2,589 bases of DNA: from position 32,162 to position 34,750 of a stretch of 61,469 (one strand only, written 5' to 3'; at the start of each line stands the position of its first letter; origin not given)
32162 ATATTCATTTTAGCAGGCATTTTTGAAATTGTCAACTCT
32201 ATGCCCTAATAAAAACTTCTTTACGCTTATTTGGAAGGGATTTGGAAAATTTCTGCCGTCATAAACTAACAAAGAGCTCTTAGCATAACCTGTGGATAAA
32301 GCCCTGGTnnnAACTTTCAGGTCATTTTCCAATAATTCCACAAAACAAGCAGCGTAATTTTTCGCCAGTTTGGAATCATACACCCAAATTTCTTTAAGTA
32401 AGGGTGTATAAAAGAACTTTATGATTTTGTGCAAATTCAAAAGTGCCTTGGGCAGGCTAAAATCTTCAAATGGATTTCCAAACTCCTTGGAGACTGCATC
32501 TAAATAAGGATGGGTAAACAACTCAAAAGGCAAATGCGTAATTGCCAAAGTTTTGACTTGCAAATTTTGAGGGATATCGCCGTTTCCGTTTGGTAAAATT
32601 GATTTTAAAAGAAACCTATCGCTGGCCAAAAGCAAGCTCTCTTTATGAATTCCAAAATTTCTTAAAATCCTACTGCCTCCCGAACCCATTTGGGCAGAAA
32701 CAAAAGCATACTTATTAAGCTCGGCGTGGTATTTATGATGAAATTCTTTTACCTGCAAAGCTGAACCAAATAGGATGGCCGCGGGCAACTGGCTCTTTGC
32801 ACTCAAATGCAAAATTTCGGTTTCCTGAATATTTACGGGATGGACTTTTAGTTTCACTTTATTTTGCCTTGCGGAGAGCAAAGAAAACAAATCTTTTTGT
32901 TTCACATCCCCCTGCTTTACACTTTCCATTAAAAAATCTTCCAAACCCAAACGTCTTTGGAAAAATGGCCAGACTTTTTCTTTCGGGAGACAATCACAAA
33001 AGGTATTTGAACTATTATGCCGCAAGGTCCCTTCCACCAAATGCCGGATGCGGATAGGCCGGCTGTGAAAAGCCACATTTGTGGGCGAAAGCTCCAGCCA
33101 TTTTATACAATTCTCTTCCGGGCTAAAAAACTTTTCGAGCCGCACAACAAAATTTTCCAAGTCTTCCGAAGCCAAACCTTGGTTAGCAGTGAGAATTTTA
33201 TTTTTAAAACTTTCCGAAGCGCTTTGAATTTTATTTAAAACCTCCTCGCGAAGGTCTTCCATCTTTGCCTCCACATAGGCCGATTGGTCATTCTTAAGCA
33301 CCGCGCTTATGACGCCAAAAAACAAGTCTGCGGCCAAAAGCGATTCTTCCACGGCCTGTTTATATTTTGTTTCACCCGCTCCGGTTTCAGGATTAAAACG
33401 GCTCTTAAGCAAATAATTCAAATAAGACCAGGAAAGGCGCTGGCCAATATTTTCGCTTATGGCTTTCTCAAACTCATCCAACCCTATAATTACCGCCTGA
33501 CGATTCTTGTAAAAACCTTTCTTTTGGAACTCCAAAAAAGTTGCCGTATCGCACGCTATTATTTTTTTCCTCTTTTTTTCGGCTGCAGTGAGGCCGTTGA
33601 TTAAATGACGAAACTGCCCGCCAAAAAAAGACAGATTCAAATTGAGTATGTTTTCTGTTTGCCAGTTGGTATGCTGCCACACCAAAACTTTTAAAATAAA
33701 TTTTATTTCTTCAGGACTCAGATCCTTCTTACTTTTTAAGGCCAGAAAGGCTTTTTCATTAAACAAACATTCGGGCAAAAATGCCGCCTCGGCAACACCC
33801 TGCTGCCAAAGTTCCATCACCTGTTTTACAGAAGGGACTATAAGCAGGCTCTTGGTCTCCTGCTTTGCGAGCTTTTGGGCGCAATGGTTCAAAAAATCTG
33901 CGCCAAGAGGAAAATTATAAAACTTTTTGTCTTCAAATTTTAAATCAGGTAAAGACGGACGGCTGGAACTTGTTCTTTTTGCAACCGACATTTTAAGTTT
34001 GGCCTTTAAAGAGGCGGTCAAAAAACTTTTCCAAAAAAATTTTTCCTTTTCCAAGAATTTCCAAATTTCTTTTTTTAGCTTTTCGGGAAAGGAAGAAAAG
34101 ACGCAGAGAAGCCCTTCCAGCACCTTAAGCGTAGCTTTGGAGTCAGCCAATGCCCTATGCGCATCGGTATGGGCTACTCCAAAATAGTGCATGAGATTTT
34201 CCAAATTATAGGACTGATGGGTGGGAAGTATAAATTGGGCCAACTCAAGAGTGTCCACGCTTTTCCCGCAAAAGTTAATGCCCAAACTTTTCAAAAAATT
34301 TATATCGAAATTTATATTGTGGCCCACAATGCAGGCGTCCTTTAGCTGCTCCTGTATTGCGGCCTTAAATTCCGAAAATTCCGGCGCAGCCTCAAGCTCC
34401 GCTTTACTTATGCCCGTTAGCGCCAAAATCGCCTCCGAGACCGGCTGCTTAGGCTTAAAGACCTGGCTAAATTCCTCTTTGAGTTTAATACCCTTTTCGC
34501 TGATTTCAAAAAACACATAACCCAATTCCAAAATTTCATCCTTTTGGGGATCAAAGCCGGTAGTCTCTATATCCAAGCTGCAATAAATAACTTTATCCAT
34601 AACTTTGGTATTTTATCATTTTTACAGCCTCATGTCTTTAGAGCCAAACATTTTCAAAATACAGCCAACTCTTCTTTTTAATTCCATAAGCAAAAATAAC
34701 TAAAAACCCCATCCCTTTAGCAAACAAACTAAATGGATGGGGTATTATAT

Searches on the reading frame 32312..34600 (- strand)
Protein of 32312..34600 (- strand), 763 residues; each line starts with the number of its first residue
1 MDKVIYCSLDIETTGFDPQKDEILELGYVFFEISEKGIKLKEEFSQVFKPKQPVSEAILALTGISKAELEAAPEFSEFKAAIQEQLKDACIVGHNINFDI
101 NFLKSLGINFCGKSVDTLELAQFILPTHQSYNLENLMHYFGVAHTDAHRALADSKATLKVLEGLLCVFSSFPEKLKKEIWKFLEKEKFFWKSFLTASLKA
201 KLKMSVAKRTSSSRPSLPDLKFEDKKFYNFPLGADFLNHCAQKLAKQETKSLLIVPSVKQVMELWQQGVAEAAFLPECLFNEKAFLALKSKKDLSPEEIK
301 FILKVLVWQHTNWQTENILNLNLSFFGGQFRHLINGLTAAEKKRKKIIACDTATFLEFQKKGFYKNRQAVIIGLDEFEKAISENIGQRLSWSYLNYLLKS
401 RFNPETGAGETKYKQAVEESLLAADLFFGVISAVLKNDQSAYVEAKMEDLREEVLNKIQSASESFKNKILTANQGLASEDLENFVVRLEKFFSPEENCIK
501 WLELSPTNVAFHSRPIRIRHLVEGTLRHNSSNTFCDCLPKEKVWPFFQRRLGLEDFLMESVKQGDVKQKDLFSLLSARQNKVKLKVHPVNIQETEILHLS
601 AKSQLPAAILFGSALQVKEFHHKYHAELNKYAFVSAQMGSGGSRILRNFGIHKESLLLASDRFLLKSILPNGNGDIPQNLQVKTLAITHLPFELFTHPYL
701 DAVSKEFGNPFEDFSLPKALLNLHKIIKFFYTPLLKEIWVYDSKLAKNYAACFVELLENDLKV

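Call 8: search_protein_families(library=pfam, max_evalue=0.00001, proteins=[window:32312-34600:-])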
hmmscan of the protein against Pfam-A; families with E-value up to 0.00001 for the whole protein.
seq(763 aa): 2 families
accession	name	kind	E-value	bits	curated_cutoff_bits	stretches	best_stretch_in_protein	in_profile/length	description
PF00929.31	RNase_T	-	3.8e-28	99.5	24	1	9-161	3-164/164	Exonuclease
PF21762.3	DEDDh_C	-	2.9e-08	34.5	27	1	82-161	101-185/188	DNA polymerase III subunit epsilon-like, C-terminal domain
